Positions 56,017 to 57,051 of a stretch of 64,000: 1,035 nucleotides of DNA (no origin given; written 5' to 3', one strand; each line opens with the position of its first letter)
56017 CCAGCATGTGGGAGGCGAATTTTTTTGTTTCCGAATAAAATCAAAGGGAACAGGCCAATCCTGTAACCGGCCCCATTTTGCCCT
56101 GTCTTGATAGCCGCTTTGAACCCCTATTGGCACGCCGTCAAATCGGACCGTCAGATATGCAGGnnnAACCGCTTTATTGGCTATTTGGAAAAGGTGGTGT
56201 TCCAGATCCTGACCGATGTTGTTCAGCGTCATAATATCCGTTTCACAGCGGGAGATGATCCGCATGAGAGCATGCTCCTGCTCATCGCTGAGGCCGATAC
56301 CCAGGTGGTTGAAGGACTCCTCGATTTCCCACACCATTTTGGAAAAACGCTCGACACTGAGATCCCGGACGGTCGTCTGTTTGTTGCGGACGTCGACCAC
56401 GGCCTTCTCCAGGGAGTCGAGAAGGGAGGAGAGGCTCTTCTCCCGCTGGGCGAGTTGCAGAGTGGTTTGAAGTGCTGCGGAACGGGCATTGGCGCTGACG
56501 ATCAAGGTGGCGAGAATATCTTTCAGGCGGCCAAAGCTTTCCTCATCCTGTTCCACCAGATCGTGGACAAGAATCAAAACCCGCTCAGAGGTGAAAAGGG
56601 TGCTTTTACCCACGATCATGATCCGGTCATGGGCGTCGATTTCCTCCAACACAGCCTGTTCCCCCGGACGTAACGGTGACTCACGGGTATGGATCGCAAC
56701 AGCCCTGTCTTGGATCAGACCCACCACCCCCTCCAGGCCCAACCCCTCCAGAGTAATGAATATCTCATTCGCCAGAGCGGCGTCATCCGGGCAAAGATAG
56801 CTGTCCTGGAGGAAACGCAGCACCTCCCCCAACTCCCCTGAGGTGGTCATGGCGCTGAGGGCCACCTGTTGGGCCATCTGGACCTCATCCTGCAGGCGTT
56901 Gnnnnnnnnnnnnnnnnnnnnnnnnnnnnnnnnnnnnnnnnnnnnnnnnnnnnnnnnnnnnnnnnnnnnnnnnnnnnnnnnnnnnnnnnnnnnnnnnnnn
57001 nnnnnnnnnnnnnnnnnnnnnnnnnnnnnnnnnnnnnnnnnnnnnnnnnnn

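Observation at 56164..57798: Response regulator whose output is two tandem copies of an unassigned ~172-aa module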

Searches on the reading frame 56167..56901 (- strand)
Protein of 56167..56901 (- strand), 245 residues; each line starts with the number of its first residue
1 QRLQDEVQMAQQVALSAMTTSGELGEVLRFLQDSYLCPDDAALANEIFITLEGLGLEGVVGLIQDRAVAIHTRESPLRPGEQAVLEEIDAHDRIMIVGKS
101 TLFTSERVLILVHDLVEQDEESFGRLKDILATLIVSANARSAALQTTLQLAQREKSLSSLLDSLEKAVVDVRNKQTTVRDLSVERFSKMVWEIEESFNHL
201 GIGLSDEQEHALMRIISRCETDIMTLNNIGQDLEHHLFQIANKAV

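Call 12: search_solved_structures(query=A1, max_evalue=10)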
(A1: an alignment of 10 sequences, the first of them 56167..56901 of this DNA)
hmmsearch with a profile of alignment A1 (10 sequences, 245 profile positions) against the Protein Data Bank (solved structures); distinct sequences matched with E-value up to 10: 20.
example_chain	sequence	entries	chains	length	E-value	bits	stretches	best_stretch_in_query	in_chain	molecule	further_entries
7kip_A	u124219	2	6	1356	0.11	14.9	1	138-243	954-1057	Spike glycoprotein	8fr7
9dec_A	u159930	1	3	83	0.19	14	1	167-208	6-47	D9-threaded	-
7upo_B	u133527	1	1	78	0.22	13.9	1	171-239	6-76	DHT03 protein B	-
4z0v_A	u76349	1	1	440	0.28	13.5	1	40-78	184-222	2',5'-phosphodiesterase 12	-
4z2b_A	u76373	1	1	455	0.31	13.4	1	40-78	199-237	2',5'-phosphodiesterase 12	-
4zkf_A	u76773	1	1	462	0.32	13.3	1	40-78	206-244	2',5'-phosphodiesterase 12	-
6vv5_A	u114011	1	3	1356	0.47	12.8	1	137-241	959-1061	Spike glycoprotein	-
7y6s_A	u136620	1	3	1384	0.61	12.4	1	137-237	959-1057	Spike glycoprotein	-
7y6t_A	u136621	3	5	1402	0.63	12.4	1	137-237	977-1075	Spike glycoprotein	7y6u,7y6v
9db0_A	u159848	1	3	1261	0.71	12.2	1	136-237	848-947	Spike glycoprotein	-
9ue3_A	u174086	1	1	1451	0.8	12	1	136-237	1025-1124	Spike glycoprotein,Fibritin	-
9db1_A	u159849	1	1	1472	0.85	11.9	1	136-237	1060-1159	Spike glycoprotein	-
7t8o_A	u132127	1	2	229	0.86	11.9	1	144-210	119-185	Lmo0753 protein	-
9db3_A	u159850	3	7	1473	0.9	11.9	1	136-237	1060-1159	FCoV-23 S long with Do in swung-out conformation | FCoV-23 S long domain 0 in swung-out conformation (local refinement) | Spike glycoprotein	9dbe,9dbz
5zuv_A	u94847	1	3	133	1.1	11.5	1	151-241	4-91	Spike glycoprotein,Spike glycoprotein,inhibitor EK1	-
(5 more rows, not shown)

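Call 13: search_protein_families(library=pfam, alignment_id=A1, max_evalue=1)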
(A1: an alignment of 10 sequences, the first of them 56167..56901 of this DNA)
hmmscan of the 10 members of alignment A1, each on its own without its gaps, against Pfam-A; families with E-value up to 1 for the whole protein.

A. member 1, window:56167-56901:- (245 aa): 1 family
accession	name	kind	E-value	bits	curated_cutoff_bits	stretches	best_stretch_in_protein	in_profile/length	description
PF02621.19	VitK2_biosynth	-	0.04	13.8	26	1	87-220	132-251/252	Menaquinone biosynthesis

B. families by the number of members that match (of 10 scanned): 15 families
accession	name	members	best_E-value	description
PF11597.13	Med13_N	2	0.096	Mediator complex subunit 13 N-terminal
PF17424.7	DUF5411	1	0.019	Family of unknown function (DUF5411)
PF11260.13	Spidroin_MaSp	1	0.02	Major ampullate spidroin 1 and 2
PF05228.19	CHASE4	1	0.022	CHASE4 domain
PF22582.2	Amylosucrase_C-like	1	0.032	Amylosucrase, C-terminal domain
PF02621.19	VitK2_biosynth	1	0.04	Menaquinone biosynthesis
PF05008.21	V-SNARE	1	0.051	Vesicle transport v-SNARE protein N-terminus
PF10147.14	CR6_interact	1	0.055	Growth arrest and DNA-damage-inducible proteins-interacting protein 1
PF05064.18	Nsp1_C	1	0.064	Nsp1-like C-terminal region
PF02739.22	5_3_exonuc_N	1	0.098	5'-3' exonuclease, N-terminal resolvase-like domain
PF21810.3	DUF6880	1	0.11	Family of unknown function (DUF6880)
PF08771.16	FRB_dom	1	0.12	FKBP12-rapamycin binding domain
PF05361.17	PP1_inhibitor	1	0.21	PKC-activated protein phosphatase-1 inhibitor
PF12841.12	YvrJ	1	0.73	YvrJ protein family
PF07131.17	DUF1382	1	0.84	Protein of unknown function (DUF1382)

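Call 16: search_protein_representatives(alignment_id=A1)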
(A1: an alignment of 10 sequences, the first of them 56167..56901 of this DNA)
Query: 10 sequences, 245 profile positions. Proteins with E-value up to 0.001 (for the whole library): 1850; up to 1e-10: 1524; up to 1e-30: 710. The best 150 are listed.
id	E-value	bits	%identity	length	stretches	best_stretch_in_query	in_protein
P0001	4.3e-175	595.9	-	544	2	1-243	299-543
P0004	3.2e-94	331.1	-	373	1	2-243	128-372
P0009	2.1e-88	312.0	-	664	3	6-242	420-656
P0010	2.5e-67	243.0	-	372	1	3-244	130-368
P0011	1.1e-60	221.2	-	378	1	1-242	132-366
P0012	1.3e-57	211.1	-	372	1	5-243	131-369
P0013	1.9e-57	210.6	-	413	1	2-241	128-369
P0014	3.8e-57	209.6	-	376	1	3-239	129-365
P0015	3.9e-57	209.6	-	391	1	2-242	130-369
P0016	1.9e-56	207.4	-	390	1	2-239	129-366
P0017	2.5e-56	206.9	-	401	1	2-242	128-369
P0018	2.6e-56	206.9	-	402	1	2-242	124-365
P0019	1.3e-54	201.4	-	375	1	2-243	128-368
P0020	1.9e-54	200.8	-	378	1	3-240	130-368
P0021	1.9e-54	200.8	-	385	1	3-243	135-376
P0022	4.7e-54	199.5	-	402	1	4-233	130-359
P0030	2.7e-52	193.8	-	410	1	4-239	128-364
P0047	3.9e-51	189.9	-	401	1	2-240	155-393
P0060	3.9e-50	186.7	-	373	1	2-243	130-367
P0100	1.1e-47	178.6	-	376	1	3-242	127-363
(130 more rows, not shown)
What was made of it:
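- Family size and dominant one-module architecture: 1,850 clusters at E<=1e-3 and 710 at E<=1e-30; the 150 listed are almost all 365-415 aa (call 16).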

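Call 19: list_cluster_members(proteins=[P0009, P0010, P0011, P0013, P0017, P0022, P0030, P0047, P0060, P0100])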
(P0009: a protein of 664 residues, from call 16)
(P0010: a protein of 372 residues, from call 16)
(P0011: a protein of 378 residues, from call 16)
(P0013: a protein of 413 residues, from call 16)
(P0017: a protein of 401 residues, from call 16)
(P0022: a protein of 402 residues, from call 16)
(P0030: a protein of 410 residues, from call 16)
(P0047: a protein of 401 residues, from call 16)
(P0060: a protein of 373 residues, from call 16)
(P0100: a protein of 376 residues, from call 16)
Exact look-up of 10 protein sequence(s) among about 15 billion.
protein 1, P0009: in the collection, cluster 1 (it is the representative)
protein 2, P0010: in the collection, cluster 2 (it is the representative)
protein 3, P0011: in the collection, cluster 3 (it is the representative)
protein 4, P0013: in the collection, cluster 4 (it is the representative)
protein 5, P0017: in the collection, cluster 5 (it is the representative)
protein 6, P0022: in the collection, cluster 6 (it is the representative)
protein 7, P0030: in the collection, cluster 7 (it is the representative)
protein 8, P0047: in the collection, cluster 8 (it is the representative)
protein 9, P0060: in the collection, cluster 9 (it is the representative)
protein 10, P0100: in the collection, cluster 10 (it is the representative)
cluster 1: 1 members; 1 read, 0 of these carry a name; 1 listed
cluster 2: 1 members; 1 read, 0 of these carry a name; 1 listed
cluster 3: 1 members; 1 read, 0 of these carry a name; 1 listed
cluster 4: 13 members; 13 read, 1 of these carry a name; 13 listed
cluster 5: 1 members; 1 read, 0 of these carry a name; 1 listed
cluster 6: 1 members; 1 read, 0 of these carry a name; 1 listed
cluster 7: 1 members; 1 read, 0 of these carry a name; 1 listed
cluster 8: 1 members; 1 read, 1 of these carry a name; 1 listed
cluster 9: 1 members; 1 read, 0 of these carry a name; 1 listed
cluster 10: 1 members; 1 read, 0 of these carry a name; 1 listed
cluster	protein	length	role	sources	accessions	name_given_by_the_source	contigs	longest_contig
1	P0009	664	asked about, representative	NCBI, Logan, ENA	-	-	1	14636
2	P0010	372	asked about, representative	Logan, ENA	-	-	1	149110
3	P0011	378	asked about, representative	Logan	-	-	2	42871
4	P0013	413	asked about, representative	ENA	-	-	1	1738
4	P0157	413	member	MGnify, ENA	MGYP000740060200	FL=1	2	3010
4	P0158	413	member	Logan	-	-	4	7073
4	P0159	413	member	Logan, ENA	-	-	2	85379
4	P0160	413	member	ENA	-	-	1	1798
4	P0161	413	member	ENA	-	-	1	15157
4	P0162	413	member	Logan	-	-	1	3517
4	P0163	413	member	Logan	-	-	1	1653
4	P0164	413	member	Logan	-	-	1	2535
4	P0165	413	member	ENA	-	-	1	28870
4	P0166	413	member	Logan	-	-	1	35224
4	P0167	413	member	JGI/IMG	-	-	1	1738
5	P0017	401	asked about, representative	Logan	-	-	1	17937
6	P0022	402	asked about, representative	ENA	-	-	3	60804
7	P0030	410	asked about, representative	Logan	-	-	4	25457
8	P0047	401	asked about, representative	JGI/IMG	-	DNA-binding response OmpR family regulator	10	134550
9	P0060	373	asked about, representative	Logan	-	-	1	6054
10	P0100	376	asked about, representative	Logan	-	-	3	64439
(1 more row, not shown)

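Call 23: find_encoding_contigs(protein=P0047, flank=8000, max_places=2)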
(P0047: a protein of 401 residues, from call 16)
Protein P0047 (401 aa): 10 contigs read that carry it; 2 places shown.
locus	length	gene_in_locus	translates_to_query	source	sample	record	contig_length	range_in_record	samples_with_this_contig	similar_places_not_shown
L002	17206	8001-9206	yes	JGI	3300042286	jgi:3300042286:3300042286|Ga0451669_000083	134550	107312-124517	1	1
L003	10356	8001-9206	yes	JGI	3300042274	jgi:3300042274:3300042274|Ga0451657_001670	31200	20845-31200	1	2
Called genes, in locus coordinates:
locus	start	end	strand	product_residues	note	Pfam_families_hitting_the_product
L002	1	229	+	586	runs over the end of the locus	PF13667:ThiC-associated, PF01964:ThiC_Rad_SAM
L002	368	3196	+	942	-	PF00672:HAMP, PF00989:PAS (weak), PF08448:PAS_4 (faint), PF13188:PAS_8 (faint), PF13426:PAS_9 (weak), PF00512:HisKA, PF02518:HATPase_c, PF00072:Response_reg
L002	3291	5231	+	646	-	PF02120:Flg_hook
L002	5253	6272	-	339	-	PF04055:Radical_SAM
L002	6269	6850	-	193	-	PF01871:AMMECR1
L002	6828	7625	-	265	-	PF01875:Memo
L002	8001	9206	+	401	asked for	PF00072:Response_reg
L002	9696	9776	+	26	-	-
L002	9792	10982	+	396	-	PF00009:GTP_EFTU, PF03144:GTP_EFTU_D2, PF03143:GTP_EFTU_D3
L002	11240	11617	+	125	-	PF00584:SecE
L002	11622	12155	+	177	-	PF02357:NusG, PF00467:KOW (weak)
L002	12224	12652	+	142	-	PF03946:Ribosomal_L11_N, PF00298:Ribosomal_L11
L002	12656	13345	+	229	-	PF00687:Ribosomal_L1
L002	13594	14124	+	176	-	PF00466:Ribosomal_L10, PF27436:RL10_C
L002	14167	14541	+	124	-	PF16320:Ribosomal_L12_N, PF00542:Ribosomal_L12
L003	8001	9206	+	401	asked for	PF00072:Response_reg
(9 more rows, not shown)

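Call 24: find_encoding_contigs(protein=P0010, flank=8000, max_places=2)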
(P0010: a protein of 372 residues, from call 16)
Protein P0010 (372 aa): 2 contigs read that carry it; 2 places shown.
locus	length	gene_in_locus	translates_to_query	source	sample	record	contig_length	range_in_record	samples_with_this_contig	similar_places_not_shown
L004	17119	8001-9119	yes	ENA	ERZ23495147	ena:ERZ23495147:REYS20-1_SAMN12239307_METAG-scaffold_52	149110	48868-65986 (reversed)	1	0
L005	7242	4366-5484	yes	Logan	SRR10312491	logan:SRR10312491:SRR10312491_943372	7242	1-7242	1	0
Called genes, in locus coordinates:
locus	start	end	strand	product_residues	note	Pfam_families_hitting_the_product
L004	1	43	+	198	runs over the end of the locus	PF00881:Nitroreductase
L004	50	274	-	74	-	PF19837:DUF6316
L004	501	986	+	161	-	PF14539:DUF4442 (weak)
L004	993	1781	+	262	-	PF00132:Hexapep (faint), PF25087:GMPPB_C (faint), PF13720:Acetyltransf_11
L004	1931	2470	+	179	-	PF07977:FabA, PF22818:ApeI-like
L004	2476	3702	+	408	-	PF00109:ketoacyl-synt, PF00108:Thiolase_N (faint), PF02801:Ketoacyl-synt_C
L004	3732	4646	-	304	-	-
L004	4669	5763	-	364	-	PF00072:Response_reg, PF00990:GGDEF, PF24898:GGDEF_GdpP (weak)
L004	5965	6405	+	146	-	PF03625:DUF302 (weak)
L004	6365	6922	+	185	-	PF02985:HEAT (faint), PF01816:LRV (faint)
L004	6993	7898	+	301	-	PF08668:HDOD, PF01966:HD (weak)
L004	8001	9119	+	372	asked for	PF00072:Response_reg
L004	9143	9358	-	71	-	-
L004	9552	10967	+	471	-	PF00919:UPF0004, PF04055:Radical_SAM, PF01938:TRAM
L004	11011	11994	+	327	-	PF02562:PhoH, PF13245:AAA_19 (weak), PF13604:AAA_30 (weak)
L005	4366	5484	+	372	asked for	PF00072:Response_reg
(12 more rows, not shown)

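Call 25: predict_structure(alignment_id=A2)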
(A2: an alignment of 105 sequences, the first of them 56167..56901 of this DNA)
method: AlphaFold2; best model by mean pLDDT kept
length: 245 residues; sequences in the alignment: 105
mean_pLDDT: 93.7   pTM: 0.80
mean pLDDT of the five models: 93.7, 91.6, 91.5, 90.8, 89.7
residues with pLDDT >= 90: 212; 70-90: 33; 50-70: 0; < 50: 0
segments of 3 or more residues with pLDDT < 50: none
pLDDT, mean of each block of 10 residues (from residue 1): 95 95 98 98 98 97 94 93 89 93 97 90 96 98 97 95 91 94 94 89 86 93 94 91 84
secondary structure, 60 per line:
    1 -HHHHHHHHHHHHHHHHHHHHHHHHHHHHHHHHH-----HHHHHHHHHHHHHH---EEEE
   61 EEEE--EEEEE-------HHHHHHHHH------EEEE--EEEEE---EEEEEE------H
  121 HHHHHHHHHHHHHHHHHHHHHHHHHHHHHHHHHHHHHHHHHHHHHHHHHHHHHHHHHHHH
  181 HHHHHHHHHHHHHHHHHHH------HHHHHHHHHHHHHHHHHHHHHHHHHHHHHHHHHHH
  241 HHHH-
elements in order: H2-34 H40-53 E57-64 E67-71 H79-87 E94-97 E100-104 E108-113 H120-199 H206-244
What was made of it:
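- On GAF domain (Pfam GAF clan): The five-strand beta-beta-alpha-beta-beta-beta order fits PAS/Cache at least as well (call 25).
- AF2 model of module 2 + tail: pLDDT 93.7, pTM 0.80 (call 25).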

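Call 28: fold_search(model_id=the predicted structure, library=pdb)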
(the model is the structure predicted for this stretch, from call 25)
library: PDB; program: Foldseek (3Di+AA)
matches with E <= 10: 301; with E <= 0.001: 0
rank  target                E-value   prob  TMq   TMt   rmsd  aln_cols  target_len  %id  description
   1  6ob8_B                2.8e-02  1.00  0.38  0.32   5.5       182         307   12  Crystal structure of a dual sensor histidine kinase in green light illuminated state (released 2019-09-18)
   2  6ndp_B                3.2e-02  1.00  0.41  0.19   5.5       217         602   13  Crystal structure of the dark-adapted full-length bacteriophytochrome XccBphP mutant L193Q from Xanthomonas campestris (released 2019-12-18)
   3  6oap_B                3.4e-02  1.00  0.40  0.33   5.0       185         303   10  Crystal structure of a dual sensor histidine kinase in the green-light absorbing Pg state (released 2019-09-18)
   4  5wbf_B                5.2e-02  0.82  0.23  0.22   8.5       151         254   10  Double CACHE (dCACHE) sensing domain of TlpC chemoreceptor from Helicobacter pylori (released 2017-11-08)
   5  6oaq_B                6.5e-02  0.97  0.35  0.30   5.5       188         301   13  Crystal structure of a dual sensor histidine kinase in BeF3- bound state (released 2019-09-18)
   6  8upk_A                6.5e-02  0.97  0.46  0.19   8.6       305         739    8  Pr/Pfr heterodimer (hybrid) state of Stigmatella aurantiaca bacteriophytochrome 2 (released 2024-09-25)
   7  8u62_B                7.2e-02  0.97  0.39  0.22   7.6       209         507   16  Cryo-EM structure of PsBphP in Pfr state, Dimer of Dimers FL (released 2024-08-21)
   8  4mcw_A                1.1e-01  0.92  0.36  0.27  13.9       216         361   12  Crystal structure of a HD-GYP domain (a cyclic-di-GMP phosphodiesterase) containing a tri-nuclear metal centre (released 2014-02-19)
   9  6et7_A                1.1e-01  0.75  0.31  0.14  10.2       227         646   13  Activated heterodimer of the bacteriophytochrome regulated diguanylyl cyclase variant - S505V A526V - from Idiomarina  (released 2018-06-13)
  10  6ndo_B                1.1e-01  0.99  0.42  0.19   5.3       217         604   13  Crystal structure of the dark-adapted full-length bacteriophytochrome XccBphP mutant L193N from Xanthomonas campestris (released 2019-12-18)
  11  8u8z_A                1.2e-01  0.92  0.36  0.20   8.8       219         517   13  Cryo-EM structure of PsBphP in Pr state, extended DHp (released 2024-08-21)
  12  8rvx_B                1.3e-01  0.96  0.37  0.21   8.4       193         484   14  Cph1 phytochrome PAS-GAF-PHY Y176H mutant (released 2025-03-12)
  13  6pl0_B                1.6e-01  0.96  0.40  0.18   5.6       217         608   12  Crystal structure of the dark-adapted full-length bacteriophytochrome XccBphP from Xanthomonas campestris in the Pr st (released 2020-12-30)
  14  5llw_B                1.7e-01  0.77  0.34  0.15   9.3       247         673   10  Bacteriophytochrome activated diguanylyl cyclase from Idiomarina species A28L (released 2017-03-15)
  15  8w26                  1.8e-01  0.92  0.38  0.27   7.0       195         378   12  X-ray crystal structure of the GAF-PHY domains of SyB-Cph1 (released 2024-05-22)
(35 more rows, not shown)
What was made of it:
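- On GAF domain (Pfam GAF clan): Foldseek best hits are GAF/PHY domains (probability up to 1.0, but E 0.03-0.5, TM 0.38-0.46; call 28).
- On PAS / Cache (PDC) sensor domains: A dCache structure appears at Foldseek E 0.05 (call 28).
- Closest known: Phytochrome GAF-PHY tandem on a helical spine. Same: These are among the top fold hits (call 28).
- Foldseek best hits for the module model are GAF/PHY domains of bacteriophytochromes and the REC-GAF dual-sensor kinase (probability up to 1.0, E about 0.03, TM 0.38-0.46; call 28).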

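Call 29: find_encoding_contigs(protein=P0009, flank=8000, max_places=2)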
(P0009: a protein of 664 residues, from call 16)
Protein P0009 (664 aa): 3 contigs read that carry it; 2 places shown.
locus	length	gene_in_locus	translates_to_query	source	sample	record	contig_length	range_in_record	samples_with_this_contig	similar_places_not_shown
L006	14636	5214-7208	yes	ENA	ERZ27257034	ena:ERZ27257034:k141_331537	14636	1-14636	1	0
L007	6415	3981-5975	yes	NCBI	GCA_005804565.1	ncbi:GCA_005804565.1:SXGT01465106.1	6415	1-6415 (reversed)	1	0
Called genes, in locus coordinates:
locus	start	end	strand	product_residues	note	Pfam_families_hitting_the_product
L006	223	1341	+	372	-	PF01609:DDE_Tnp_1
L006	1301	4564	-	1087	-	PF00497:SBP_bac_3, PF00989:PAS (weak), PF08448:PAS_4, PF08447:PAS_3 (faint), PF13426:PAS_9 (weak), PF00512:HisKA, PF02518:HATPase_c, PF00072:Response_reg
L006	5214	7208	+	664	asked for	PF00072:Response_reg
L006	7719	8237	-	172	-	-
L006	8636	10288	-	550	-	PF01676:Metalloenzyme, PF06415:iPGM_N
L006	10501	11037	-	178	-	-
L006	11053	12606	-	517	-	PF00072:Response_reg (weak), PF11849:DUF3369, PF13487:HD_5, PF01966:HD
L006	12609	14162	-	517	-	PF11845:Tll0287-like, PF02518:HATPase_c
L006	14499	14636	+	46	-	?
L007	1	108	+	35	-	?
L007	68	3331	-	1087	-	PF00497:SBP_bac_3, PF00989:PAS (weak), PF08448:PAS_4, PF08447:PAS_3 (faint), PF13426:PAS_9 (weak), PF00512:HisKA, PF02518:HATPase_c, PF00072:Response_reg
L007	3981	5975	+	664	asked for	PF00072:Response_reg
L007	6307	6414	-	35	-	?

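Call 34: find_related_loci(query=A1, collection=genome_contigs, flank=6000)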
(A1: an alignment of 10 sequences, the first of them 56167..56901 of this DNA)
Query A1 (245 aa) in genome_contigs; peptide patterns used: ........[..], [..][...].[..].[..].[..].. (x = any residue, [..] = any of these).
41 stretches matched a pattern; 5 encode a relative of the query (tblastn E <= 1e-3); 5 distinct loci.
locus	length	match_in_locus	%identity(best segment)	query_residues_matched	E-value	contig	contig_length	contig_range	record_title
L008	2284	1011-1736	55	2-243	1e-87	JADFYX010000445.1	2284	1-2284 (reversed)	MAG: Magnetococcales bacterium isolate nGRbin4 nGR_bin4_NODE_445_length_2284_cov_1.092433, whole genome shotgun sequence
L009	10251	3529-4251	42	2-241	3e-53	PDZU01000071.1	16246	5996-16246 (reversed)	MAG: Magnetococcales bacterium isolate YD0425bin7 scaffold595, whole genome shotgun sequence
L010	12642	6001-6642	26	10-228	8e-14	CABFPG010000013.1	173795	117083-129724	Teredinibacter sp. ISS155 genome assembly, contig: 0013, whole genome shotgun sequence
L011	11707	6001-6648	25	8-228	3e-13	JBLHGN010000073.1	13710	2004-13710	MAG: Lentisphaeria bacterium isolate 3300054976_67 Ga0535667_0007607, whole genome shotgun sequence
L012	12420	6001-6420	34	11-150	7e-14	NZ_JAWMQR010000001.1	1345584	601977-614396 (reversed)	Halioxenophilus sp. WMMB6 NODE_1_length_1345584_cov_27.636245, whole genome shotgun sequence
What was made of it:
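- Tried and rejected: With the tighter alignment it returned only 5 loci (call 34).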

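Call 35: find_homologous_proteins(query=A3, max_evalue=0.00001)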
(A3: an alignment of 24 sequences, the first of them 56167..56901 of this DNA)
Query A3 (24 sequences) (245 aa, profile of the alignment): 106 proteins with E <= 0.00001 among 6350 candidates.
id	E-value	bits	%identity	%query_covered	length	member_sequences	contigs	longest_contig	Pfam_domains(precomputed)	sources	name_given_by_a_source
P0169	6.5e-84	299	24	97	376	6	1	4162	PF00072.31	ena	-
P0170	2.5e-80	287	29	89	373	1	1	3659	PF00072.31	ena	-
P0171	3.0e-80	287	28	97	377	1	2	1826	PF00072.31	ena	-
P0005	5.0e-77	277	27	89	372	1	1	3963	PF00072.31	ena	-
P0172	6.4e-77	276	29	94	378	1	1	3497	PF00072.31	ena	-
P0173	1.3e-76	275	28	96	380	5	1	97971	PF00072.31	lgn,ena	-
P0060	4.8e-75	270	21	94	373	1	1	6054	PF00072.31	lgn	-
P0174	2.3e-72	261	29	99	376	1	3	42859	PF00072.31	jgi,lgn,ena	-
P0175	4.3e-72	260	26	87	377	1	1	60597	PF00072.31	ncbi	-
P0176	4.4e-72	260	24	89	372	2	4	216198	PF00072.31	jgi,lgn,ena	-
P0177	5.2e-72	260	26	87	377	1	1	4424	PF00072.31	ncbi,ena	-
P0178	8.1e-72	259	26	87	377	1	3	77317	PF00072.31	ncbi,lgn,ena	-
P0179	1.3e-71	259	22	94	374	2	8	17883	PF00072.31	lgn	-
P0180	1.7e-71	258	23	94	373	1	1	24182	PF00072.31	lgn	-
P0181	6.5e-71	257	28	89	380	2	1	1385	PF23198.2,PF00072.31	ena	-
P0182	2.6e-70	255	25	89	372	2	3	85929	PF00072.31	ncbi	-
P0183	3.0e-70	254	24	63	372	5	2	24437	PF00072.31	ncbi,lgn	-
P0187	7.8e-69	250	23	91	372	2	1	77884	PF00072.31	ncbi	-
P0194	1.7e-67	245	25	91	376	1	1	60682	PF00072.31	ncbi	-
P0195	2.5e-67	245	25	89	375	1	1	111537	PF00072.31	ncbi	-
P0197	4.2e-67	244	27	89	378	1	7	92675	PF00072.31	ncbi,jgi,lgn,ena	-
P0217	2.6e-64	235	25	92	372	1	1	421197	PF00072.31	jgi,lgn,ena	-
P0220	3.9e-64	234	22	95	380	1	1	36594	PF00072.31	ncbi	-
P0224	6.0e-64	234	26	95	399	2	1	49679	PF00072.31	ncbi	-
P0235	4.1e-62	228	24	91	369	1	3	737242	PF00072.31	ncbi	ncbi:MAG: response regulator [Agarilytica sp.]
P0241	1.6e-61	226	23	86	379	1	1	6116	PF00072.31,PF26756.1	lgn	-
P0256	5.0e-58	214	31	64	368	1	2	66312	PF00072.31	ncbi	-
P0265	7.2e-45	171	22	98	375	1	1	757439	PF23198.2,PF00072.31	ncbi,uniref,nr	ncbi:response regulator transcription factor [Aliikangiella sp. G2MR2-5]|uniref:response regulator t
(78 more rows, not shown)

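Call 39: find_encoding_contigs(protein=P0235, flank=6000, max_places=1)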
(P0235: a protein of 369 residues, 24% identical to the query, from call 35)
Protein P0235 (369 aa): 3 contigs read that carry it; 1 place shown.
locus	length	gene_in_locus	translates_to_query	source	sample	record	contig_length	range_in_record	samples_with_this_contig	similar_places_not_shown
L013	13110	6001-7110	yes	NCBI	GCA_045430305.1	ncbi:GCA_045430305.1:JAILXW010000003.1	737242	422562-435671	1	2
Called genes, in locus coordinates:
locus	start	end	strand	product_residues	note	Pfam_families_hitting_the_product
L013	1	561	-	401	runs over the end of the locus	PF02441:Flavoprotein, PF04127:DFP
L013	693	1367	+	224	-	PF20582:UPF0758_N, PF04002:RadC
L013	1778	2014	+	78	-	PF00830:Ribosomal_L28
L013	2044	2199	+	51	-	PF00471:Ribosomal_L33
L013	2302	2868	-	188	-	PF00376:MerR, PF12728:HTH_17, PF13411:MerR_1, PF00072:Response_reg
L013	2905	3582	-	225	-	PF00512:HisKA (weak)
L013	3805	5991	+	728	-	PF08447:PAS_3, PF00989:PAS, PF08447:PAS_3, PF08448:PAS_4, PF13426:PAS_9, PF00512:HisKA, PF02518:HATPase_c, PF00072:Response_reg, +1 more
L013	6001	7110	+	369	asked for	PF00072:Response_reg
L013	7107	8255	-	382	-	PF09594:GT87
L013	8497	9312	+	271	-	PF01149:Fapy_DNA_glyco, PF06831:H2TH, PF06827:zf-FPG_IleRS (weak)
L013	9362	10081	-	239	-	PF01138:RNase_PH, PF03725:RNase_PH_C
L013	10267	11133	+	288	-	PF03755:YicC-like_N, PF08340:YicC-like_C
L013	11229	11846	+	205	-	PF00625:Guanylate_kin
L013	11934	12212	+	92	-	PF01192:RNA_pol_Rpb6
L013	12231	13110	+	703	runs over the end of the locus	PF13328:HD_4, PF01966:HD, PF04607:RelA_SpoT, PF02824:TGS, PF19296:RelA_AH, PF28438:RelA_RIS, PF13291:ACT_4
